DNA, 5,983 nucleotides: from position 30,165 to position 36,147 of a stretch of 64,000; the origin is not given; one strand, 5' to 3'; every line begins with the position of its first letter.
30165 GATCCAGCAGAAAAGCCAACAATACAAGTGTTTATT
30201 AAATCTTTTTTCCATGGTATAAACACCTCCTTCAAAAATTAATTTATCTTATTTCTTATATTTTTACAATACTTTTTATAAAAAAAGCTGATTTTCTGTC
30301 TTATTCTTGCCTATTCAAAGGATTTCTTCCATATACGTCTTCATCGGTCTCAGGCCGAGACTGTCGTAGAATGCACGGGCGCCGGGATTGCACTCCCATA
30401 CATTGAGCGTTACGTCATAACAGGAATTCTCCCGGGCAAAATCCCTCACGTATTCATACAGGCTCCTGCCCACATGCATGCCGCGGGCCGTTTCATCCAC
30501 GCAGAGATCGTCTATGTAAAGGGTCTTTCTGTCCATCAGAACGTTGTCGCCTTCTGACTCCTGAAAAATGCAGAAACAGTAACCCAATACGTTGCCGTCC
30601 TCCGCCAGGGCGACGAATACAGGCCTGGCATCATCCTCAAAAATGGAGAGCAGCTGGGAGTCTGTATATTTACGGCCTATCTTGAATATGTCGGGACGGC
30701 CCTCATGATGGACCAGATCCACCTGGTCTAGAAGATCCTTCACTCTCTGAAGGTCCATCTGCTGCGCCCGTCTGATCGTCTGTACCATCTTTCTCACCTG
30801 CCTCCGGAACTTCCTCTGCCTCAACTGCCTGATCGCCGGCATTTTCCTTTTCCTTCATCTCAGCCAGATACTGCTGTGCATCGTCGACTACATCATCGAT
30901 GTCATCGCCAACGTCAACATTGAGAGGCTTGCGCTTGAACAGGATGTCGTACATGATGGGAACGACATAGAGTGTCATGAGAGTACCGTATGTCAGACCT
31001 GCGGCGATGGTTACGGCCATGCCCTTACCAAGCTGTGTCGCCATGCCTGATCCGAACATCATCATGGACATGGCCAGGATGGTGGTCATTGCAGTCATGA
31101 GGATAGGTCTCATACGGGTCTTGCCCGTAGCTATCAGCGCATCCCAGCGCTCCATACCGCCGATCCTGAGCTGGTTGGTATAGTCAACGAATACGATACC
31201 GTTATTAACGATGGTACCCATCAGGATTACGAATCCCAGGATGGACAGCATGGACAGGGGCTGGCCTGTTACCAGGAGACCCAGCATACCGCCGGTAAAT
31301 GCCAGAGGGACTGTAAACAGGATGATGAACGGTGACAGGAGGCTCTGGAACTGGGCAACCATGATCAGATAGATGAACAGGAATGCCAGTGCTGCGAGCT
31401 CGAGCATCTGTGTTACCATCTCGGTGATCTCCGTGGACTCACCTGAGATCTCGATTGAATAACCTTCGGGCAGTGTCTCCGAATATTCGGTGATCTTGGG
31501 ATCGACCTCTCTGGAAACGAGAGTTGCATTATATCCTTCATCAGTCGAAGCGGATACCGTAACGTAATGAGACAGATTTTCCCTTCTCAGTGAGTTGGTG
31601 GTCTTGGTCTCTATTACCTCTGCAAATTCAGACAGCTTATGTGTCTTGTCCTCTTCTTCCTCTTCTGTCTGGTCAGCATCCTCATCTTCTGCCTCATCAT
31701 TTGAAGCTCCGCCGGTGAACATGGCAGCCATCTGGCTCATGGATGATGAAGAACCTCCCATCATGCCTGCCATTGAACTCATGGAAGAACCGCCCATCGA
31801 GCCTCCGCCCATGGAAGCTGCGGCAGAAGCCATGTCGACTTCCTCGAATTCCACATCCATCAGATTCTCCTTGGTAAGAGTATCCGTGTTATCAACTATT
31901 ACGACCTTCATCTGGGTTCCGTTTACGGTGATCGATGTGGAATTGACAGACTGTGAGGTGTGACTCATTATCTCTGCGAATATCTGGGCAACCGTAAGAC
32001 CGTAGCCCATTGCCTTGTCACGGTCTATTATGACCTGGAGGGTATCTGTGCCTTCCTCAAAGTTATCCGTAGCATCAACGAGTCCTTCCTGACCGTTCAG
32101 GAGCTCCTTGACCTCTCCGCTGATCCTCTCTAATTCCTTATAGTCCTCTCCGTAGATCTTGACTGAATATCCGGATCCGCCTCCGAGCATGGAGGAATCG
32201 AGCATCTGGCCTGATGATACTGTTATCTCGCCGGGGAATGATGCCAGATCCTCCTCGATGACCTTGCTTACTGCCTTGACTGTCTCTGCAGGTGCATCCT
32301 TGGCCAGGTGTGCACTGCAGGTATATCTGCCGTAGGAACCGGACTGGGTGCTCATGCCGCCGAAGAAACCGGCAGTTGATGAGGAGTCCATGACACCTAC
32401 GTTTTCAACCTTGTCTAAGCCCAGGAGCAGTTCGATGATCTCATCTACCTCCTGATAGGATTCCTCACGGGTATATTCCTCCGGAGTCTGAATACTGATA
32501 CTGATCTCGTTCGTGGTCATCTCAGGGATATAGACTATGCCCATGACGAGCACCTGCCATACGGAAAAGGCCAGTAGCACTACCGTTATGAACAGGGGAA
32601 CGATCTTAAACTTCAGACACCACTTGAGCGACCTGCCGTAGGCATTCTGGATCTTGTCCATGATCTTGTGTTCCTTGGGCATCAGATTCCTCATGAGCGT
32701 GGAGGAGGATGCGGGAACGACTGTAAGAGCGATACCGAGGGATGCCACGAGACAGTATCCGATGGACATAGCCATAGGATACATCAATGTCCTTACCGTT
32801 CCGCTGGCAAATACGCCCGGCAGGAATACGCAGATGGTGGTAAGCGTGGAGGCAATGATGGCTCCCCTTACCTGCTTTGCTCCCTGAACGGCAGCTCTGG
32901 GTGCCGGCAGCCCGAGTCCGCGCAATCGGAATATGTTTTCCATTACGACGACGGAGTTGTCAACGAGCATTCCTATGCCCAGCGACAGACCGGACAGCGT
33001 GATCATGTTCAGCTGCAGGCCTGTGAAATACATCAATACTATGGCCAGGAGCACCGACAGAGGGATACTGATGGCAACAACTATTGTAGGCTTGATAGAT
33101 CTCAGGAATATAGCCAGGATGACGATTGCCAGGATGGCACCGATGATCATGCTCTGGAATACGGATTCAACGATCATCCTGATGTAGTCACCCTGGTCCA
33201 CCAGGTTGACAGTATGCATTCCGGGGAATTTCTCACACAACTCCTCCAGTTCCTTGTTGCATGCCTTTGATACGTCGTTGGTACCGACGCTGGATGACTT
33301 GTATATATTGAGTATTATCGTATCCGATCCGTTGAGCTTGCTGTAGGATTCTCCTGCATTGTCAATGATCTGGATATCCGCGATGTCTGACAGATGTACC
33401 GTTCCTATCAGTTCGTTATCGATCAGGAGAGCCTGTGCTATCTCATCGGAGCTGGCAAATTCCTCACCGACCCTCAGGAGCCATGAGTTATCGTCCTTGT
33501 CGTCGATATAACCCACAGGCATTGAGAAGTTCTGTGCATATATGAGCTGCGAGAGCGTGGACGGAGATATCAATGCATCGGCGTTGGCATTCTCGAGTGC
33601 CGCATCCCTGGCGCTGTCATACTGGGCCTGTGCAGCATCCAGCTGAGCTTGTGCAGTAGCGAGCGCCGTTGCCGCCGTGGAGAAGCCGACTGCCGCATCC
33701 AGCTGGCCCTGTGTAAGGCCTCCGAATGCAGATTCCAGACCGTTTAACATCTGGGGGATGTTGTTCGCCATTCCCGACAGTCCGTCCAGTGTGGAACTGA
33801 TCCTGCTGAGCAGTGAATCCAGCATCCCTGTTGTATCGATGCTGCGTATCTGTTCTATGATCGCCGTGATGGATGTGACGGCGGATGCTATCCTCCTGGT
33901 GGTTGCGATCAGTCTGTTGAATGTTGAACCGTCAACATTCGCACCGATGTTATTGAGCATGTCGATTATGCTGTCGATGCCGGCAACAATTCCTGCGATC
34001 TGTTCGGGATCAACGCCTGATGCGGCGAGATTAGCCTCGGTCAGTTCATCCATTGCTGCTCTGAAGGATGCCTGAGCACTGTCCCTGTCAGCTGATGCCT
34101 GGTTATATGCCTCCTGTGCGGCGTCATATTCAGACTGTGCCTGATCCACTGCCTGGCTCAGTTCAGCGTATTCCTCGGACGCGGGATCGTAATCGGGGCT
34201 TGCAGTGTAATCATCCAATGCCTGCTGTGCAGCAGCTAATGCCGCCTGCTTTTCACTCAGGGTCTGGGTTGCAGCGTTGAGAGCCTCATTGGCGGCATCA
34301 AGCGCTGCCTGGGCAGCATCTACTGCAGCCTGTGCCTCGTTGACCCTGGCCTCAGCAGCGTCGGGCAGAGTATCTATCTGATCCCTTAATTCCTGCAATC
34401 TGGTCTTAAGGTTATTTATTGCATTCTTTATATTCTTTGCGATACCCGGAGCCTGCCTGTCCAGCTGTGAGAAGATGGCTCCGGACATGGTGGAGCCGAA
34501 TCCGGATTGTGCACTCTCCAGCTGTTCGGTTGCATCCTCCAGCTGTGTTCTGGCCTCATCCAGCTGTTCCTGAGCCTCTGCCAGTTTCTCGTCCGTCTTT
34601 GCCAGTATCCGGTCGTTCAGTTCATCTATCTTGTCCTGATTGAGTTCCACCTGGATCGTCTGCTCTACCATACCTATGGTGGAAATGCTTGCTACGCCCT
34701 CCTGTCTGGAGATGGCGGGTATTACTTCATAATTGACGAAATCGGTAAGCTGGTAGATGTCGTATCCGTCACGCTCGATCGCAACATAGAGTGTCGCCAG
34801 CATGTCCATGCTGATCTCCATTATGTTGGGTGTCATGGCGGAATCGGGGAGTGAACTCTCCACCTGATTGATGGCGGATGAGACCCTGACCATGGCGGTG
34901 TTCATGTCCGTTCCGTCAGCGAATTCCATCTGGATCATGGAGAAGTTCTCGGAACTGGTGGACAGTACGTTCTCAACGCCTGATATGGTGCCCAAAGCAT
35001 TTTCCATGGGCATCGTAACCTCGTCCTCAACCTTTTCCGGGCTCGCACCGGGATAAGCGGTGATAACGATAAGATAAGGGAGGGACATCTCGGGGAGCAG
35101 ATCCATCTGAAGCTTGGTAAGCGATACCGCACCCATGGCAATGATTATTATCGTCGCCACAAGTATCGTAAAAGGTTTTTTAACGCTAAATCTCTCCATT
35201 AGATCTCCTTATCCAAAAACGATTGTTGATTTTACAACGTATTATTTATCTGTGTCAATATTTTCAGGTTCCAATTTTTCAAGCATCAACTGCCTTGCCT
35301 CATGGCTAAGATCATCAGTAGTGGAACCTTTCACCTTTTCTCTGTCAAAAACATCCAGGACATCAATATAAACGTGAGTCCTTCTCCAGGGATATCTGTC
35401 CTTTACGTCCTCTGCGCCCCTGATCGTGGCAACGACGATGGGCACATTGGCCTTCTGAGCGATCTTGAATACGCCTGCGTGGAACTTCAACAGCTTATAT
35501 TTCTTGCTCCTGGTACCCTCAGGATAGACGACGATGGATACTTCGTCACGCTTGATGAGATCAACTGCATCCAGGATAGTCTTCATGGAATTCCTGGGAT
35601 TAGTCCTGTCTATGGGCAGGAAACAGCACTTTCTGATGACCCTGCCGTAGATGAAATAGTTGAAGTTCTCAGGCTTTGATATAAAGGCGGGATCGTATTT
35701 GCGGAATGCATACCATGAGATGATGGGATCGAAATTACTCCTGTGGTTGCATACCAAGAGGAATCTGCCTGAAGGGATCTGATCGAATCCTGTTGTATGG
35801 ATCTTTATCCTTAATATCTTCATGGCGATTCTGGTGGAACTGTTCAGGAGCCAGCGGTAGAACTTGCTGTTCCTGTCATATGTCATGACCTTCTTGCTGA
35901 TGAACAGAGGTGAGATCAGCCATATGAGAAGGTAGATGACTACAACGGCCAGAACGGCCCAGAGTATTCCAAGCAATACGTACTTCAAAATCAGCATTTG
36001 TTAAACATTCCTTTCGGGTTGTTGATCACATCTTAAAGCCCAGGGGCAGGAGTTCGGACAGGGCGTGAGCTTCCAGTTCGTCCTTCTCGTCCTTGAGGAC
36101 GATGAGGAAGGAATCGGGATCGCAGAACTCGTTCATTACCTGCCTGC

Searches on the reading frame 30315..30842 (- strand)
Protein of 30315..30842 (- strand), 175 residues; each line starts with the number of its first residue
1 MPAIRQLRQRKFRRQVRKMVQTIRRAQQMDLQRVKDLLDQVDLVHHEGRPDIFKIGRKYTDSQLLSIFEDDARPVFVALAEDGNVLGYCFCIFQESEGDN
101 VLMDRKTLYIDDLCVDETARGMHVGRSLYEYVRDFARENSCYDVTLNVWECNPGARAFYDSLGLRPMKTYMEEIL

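Call 74: search_protein_families(library=pfam, proteins=[window:30315-30842:-], max_evalue=0.0001)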
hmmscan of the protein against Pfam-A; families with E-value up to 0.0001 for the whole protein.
window:30315-30842:- (175 aa): 3 families
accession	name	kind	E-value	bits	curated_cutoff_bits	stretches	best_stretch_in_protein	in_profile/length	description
PF00583.31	Acetyltransf_1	-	2.2e-16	60.6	20.7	1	64-163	24-115/116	Acetyltransferase (GNAT) family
PF13508.13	Acetyltransf_7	-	2.8e-09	37.7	27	1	75-163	5-81/84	Acetyltransferase (GNAT) domain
PF13673.13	Acetyltransf_10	-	4.5e-05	23.9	23.6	1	77-168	34-111/128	Acetyltransferase (GNAT) domain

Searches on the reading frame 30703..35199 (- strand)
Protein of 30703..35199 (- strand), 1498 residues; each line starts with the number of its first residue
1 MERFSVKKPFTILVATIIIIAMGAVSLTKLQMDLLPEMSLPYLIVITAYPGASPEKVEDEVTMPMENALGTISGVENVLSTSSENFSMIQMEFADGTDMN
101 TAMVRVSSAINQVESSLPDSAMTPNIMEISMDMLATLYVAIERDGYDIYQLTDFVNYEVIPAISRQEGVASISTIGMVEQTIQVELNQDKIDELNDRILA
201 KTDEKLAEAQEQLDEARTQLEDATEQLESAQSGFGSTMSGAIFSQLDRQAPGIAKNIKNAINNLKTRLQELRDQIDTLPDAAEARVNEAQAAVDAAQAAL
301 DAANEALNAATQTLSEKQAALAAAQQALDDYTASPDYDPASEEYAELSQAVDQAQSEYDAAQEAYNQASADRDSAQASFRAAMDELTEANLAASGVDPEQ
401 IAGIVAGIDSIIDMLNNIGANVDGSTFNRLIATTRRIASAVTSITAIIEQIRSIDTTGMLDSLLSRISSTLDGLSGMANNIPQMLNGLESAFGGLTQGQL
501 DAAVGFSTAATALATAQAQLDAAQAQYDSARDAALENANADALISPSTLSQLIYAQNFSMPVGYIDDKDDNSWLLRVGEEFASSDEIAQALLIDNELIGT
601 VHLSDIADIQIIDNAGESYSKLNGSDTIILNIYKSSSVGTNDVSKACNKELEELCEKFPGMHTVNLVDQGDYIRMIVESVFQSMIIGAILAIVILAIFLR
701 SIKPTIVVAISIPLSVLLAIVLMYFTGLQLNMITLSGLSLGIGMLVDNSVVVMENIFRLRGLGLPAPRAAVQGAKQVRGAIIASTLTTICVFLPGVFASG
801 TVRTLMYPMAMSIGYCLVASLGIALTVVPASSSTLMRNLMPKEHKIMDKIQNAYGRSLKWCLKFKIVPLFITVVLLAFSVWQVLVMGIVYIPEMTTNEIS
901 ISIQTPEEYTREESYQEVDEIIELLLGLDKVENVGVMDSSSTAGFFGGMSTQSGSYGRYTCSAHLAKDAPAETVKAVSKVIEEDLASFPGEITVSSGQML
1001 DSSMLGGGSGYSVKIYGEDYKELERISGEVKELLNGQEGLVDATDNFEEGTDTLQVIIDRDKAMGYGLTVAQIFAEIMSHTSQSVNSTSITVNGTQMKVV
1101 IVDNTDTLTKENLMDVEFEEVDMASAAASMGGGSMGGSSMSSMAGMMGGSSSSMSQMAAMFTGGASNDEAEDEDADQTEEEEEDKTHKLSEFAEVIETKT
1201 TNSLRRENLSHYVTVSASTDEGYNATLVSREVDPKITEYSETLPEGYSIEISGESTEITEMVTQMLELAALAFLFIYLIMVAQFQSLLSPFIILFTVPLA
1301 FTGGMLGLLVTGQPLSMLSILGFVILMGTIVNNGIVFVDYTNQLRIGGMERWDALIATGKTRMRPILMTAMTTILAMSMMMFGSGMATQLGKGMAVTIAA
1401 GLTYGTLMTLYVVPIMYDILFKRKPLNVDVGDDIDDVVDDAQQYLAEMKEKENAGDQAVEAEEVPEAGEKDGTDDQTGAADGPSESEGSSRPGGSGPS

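Call 21: search_protein_families(library=pfam, proteins=[window:30703-35199:-], max_evalue=0.00001)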
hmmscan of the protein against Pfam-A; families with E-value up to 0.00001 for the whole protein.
window:30703-35199:- (1498 aa): 1 family
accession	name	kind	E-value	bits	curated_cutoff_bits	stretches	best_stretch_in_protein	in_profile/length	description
PF00873.25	ACR_tran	-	9.8e-184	613.3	28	3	544-1108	198-769/1021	AcrB/AcrD/AcrF family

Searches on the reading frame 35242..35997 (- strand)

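Call 74: search_protein_families(library=pfam, proteins=[window:35242-35997:-], max_evalue=0.0001)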
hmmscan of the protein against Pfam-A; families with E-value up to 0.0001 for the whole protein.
window:35242-35997:- (251 aa): 1 family
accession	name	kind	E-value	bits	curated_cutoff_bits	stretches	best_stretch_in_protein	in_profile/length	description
PF01553.26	Acyltransferase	-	2e-28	99.3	23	1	66-191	2-130/132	Acyltransferase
